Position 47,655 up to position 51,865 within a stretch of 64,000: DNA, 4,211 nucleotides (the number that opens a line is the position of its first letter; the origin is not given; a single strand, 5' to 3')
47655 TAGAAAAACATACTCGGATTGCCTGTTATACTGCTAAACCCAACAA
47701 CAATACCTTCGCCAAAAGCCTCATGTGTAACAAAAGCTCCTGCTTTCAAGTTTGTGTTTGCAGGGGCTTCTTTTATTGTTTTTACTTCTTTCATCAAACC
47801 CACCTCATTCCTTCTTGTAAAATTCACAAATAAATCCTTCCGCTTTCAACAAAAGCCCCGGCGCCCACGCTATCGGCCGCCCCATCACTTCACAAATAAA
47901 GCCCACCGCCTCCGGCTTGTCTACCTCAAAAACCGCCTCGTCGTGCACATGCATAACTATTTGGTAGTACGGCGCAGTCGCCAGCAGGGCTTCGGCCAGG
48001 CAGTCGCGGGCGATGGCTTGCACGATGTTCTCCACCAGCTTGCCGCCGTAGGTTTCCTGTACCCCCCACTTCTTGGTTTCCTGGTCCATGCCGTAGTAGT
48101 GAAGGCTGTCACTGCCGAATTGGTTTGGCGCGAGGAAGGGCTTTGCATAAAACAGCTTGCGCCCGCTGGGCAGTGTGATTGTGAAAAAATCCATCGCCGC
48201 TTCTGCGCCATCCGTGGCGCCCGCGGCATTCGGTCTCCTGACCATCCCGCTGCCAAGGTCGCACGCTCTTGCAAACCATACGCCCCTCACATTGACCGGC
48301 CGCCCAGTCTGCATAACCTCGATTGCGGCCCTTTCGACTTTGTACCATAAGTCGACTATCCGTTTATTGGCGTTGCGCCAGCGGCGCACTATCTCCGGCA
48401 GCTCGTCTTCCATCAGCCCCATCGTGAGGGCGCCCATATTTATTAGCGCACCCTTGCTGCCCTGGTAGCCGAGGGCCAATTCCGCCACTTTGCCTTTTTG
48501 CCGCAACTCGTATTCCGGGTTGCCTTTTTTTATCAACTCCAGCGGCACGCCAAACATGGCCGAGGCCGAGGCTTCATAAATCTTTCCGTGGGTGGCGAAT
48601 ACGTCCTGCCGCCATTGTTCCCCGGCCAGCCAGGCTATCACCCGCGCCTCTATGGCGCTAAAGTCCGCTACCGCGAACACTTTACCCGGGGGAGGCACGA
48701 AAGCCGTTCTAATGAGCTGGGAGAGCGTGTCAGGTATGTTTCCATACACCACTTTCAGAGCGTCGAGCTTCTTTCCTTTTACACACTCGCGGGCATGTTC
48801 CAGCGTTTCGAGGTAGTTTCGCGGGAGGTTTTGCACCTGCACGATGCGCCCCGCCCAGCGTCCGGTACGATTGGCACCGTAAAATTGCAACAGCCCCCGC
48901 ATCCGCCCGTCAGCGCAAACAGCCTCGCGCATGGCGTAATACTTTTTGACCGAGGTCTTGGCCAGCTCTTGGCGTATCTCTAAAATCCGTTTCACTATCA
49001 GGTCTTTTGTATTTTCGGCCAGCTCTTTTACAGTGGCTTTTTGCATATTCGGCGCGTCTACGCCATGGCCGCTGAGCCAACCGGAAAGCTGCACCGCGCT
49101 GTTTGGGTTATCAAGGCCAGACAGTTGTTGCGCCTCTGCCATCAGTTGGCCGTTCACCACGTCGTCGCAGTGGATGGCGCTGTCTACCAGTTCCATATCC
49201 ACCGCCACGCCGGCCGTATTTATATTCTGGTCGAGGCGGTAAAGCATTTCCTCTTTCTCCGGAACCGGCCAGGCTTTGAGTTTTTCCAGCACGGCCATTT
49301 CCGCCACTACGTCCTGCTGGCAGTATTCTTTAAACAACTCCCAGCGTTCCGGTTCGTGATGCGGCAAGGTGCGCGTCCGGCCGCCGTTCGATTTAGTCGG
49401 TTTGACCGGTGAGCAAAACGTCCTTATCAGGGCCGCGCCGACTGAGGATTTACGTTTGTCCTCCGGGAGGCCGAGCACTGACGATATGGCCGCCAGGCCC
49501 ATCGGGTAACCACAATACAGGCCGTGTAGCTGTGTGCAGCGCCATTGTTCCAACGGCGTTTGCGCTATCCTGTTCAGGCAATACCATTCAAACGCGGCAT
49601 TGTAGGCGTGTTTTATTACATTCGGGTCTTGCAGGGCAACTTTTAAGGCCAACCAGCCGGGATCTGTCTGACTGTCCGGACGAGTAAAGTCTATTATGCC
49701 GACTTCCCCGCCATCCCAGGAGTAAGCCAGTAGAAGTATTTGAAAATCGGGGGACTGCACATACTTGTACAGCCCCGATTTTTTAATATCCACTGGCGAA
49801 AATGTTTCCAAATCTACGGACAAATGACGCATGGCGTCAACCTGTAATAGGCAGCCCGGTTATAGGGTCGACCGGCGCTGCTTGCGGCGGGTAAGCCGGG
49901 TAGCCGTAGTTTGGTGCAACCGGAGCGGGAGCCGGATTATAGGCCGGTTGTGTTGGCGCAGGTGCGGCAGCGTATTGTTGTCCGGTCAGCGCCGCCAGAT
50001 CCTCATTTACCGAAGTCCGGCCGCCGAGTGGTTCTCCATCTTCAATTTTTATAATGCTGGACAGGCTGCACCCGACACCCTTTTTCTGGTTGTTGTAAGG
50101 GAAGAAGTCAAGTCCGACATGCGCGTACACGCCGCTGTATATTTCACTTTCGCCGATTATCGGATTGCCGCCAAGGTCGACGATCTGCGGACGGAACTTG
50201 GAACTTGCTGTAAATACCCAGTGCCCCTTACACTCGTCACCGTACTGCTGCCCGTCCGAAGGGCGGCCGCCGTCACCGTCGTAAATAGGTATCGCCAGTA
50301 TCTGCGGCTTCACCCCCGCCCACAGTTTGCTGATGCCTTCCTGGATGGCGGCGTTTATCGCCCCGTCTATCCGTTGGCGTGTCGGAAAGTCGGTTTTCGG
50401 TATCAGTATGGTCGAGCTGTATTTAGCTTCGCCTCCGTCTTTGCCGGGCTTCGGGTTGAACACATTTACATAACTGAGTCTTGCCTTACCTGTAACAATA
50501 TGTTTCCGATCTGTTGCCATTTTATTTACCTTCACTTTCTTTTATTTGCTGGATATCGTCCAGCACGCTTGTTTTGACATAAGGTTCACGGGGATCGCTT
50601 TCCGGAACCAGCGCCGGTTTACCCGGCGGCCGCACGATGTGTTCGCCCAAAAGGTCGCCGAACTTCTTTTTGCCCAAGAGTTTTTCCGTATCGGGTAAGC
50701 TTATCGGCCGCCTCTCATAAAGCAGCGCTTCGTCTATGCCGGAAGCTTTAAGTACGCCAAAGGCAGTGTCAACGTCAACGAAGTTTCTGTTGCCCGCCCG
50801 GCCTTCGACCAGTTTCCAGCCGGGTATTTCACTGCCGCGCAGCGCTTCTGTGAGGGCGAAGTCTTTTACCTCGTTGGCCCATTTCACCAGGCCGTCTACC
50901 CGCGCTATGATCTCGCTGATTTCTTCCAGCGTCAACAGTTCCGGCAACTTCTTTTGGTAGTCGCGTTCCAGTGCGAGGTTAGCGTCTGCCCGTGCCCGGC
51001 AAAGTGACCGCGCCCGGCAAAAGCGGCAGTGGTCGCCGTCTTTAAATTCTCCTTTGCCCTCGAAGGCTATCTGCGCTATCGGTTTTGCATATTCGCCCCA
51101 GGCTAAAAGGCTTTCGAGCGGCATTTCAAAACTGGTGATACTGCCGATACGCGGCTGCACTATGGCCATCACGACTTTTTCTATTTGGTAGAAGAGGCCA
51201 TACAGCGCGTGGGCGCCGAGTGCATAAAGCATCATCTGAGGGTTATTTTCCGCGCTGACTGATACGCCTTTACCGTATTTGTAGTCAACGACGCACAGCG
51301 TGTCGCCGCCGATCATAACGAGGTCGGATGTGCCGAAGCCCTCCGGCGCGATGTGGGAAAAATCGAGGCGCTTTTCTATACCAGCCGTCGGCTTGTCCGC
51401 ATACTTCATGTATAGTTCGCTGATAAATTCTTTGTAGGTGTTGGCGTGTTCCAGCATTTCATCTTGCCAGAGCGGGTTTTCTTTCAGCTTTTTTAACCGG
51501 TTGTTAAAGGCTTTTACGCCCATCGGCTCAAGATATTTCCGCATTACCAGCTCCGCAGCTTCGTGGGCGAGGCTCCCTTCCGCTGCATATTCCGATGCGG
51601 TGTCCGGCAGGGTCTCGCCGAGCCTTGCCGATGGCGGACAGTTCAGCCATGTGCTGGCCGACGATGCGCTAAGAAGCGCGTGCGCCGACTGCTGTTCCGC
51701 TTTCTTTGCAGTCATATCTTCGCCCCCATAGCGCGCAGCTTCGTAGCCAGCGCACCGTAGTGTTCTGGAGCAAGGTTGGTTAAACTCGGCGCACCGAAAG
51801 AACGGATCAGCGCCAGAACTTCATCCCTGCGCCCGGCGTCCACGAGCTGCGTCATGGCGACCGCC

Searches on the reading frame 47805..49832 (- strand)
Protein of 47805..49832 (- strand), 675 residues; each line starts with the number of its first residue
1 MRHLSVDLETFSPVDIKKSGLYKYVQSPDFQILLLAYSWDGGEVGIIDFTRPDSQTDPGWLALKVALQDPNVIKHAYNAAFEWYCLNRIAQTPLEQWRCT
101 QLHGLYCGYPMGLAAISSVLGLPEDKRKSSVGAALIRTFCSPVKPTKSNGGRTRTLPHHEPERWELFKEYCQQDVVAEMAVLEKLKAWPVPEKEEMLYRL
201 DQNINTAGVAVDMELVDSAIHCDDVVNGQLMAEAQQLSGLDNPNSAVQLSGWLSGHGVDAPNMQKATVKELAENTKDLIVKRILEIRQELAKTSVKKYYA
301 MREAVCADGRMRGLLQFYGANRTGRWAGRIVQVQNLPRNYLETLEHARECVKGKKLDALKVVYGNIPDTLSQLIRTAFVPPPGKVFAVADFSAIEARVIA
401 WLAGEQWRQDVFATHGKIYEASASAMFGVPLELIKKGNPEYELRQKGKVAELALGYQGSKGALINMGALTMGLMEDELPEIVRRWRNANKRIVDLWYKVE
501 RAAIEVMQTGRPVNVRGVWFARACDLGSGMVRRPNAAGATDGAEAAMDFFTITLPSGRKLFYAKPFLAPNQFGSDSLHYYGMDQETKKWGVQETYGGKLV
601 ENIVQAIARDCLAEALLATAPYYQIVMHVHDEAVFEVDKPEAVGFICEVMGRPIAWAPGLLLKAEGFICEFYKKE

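Call 88: search_protein_families(library=pfam, proteins=[window:47805-49832:-], max_evalue=0.001)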
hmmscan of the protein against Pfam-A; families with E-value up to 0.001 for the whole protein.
window:47805-49832:- (675 aa): 1 family
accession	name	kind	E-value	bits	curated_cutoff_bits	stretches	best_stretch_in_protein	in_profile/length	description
PF00476.26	DNA_pol_A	-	7.2e-17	61.8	34.3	1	232-463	20-226/381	DNA polymerase family A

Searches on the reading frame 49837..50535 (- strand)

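Call 88: search_protein_families(library=pfam, proteins=[window:49837-50535:-], max_evalue=0.001)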
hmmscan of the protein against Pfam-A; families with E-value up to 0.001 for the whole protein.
window:49837-50535:- (232 aa): 1 family
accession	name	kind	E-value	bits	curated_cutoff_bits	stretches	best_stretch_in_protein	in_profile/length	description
PF10991.15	Enc34_ssDNA-bd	-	1.6e-52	178.2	26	1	12-181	2-167/176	Enterobacter phage Enc34, ssDNA-binding protein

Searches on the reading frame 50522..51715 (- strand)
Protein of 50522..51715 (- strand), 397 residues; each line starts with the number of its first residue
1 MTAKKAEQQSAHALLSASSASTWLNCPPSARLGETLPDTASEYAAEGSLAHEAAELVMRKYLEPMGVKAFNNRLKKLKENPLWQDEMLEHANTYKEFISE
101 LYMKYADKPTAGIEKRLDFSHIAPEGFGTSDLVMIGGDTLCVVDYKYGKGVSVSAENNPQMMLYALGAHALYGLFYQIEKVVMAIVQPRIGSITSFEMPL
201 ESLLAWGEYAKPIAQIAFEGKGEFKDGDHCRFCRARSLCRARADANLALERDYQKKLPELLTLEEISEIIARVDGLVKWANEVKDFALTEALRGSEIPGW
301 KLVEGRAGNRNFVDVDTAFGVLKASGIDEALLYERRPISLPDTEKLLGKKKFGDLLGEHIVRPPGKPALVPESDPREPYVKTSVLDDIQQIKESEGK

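Call 88: search_protein_families(library=pfam, proteins=[window:50522-51715:-], max_evalue=0.001)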
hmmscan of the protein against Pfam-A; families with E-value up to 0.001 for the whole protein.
window:50522-51715:- (397 aa): 2 families
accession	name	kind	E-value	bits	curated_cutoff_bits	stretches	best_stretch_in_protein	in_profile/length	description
PF10926.14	DUF2800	-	4.4e-135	451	21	1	12-377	1-368/368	Protein of unknown function (DUF2800)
PF12705.13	PDDEXK_1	-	1.3e-15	58.5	22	1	15-240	2-247/247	PD-(D/E)XK nuclease superfamily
